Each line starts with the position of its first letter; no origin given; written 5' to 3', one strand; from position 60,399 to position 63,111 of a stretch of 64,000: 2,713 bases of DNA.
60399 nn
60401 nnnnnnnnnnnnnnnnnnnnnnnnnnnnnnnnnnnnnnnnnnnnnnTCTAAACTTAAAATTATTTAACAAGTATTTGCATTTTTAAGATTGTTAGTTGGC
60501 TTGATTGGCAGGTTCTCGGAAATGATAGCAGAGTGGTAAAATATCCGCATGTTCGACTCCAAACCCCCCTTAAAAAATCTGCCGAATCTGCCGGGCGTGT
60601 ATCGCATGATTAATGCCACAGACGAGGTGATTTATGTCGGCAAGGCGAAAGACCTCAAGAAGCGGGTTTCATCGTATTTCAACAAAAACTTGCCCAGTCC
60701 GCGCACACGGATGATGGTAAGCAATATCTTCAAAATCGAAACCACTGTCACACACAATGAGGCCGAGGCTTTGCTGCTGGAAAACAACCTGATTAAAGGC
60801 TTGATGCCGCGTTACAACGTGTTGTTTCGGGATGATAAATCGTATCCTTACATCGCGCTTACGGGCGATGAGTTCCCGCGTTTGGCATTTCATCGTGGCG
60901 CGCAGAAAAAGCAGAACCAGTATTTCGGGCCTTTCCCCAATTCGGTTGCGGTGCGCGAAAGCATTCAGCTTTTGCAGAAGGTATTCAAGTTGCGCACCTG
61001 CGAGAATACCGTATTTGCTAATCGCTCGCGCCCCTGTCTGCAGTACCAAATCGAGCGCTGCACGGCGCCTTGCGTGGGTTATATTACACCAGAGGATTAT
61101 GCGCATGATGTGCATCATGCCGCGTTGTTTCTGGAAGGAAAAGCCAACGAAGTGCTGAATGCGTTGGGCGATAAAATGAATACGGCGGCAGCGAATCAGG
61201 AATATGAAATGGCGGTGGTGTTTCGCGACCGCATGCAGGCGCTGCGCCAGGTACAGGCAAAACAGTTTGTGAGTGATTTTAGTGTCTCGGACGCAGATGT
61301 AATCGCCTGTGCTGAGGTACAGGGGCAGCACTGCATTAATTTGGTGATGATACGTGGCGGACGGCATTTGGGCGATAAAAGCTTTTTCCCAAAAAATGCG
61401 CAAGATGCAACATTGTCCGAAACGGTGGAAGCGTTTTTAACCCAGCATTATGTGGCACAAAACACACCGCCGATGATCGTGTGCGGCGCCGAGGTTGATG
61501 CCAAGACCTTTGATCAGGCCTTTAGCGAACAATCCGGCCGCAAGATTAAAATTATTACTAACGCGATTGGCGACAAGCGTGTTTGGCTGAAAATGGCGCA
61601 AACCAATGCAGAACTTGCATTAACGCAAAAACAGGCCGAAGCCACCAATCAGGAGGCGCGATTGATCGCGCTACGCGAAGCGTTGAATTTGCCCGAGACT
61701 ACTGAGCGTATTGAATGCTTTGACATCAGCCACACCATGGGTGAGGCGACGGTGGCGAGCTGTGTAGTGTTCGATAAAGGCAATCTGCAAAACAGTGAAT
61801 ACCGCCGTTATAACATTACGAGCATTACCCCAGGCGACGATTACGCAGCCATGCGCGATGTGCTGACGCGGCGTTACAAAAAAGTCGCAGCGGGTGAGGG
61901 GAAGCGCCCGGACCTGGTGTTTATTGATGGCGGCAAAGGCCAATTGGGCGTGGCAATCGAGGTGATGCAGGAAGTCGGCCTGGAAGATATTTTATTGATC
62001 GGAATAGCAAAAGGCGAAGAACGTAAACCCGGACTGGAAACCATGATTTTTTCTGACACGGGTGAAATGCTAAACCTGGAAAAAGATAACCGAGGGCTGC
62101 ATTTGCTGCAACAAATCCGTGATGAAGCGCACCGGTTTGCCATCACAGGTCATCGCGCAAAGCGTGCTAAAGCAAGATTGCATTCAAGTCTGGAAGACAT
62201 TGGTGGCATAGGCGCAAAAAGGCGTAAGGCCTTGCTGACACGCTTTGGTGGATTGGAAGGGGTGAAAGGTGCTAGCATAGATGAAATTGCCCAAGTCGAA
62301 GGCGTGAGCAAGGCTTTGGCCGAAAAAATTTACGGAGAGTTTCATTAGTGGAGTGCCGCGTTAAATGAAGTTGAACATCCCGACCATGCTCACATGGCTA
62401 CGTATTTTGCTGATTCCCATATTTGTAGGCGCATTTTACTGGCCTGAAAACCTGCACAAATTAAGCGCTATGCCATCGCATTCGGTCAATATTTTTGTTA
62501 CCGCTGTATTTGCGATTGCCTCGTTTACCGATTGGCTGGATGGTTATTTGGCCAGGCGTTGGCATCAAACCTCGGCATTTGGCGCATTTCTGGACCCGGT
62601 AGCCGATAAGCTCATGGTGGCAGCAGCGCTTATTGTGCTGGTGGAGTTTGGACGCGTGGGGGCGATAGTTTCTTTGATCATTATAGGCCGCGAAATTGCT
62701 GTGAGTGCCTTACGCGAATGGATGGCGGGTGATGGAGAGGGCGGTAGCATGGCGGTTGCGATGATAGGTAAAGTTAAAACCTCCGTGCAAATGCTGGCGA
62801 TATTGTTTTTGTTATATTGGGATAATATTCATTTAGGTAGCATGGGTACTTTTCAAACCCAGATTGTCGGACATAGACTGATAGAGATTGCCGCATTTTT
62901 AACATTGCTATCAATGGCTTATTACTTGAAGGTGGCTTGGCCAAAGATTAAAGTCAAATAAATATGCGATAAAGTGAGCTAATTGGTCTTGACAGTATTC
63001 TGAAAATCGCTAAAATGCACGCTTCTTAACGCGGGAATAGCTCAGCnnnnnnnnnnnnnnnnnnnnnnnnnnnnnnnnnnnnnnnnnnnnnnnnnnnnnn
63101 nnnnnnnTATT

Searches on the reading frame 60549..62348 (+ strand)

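Call 60: search_protein_families(library=pfam, proteins=[window:60549-62348:+], max_evalue=0.0001)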
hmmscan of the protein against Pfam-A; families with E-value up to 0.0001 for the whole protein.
window:60549-62348:+ (599 aa): 5 families
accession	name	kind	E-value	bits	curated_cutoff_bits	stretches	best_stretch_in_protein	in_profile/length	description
PF08459.17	UvrC_RNaseH_dom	-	6.9e-58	195.4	22.3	1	377-532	2-159/159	UvrC RNAse H endonuclease domain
PF22920.2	UvrC_RNaseH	-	7.5e-33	113.3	24.3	1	248-361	1-116/116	UvrC Ribonuclease H-like domain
PF01541.30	GIY-YIG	-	6.9e-10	39.5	22.6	1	16-90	3-78/78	GIY-YIG catalytic domain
PF14520.12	HHH_5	-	6.1e-08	33.5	27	1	548-595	4-52/57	Helix-hairpin-helix domain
PF02151.25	UVR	-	1.5e-06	28.2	21.5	1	201-234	2-35/36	UvrB/uvrC motif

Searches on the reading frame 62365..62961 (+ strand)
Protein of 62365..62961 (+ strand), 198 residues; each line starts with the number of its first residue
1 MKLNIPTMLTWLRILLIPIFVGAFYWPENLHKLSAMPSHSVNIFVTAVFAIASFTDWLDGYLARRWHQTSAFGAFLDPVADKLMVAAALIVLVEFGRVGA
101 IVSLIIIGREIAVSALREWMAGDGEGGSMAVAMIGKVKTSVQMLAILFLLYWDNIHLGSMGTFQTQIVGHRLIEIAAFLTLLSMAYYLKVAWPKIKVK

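Call 60: search_protein_families(library=pfam, proteins=[window:62365-62961:+], max_evalue=0.0001)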
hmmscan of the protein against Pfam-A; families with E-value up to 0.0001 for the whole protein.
window:62365-62961:+ (198 aa): 1 family
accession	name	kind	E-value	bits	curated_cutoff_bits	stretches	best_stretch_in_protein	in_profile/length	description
PF01066.26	CDP-OH_P_transf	-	2.7e-38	132.2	22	1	3-163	1-138/152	CDP-alcohol phosphatidyltransferase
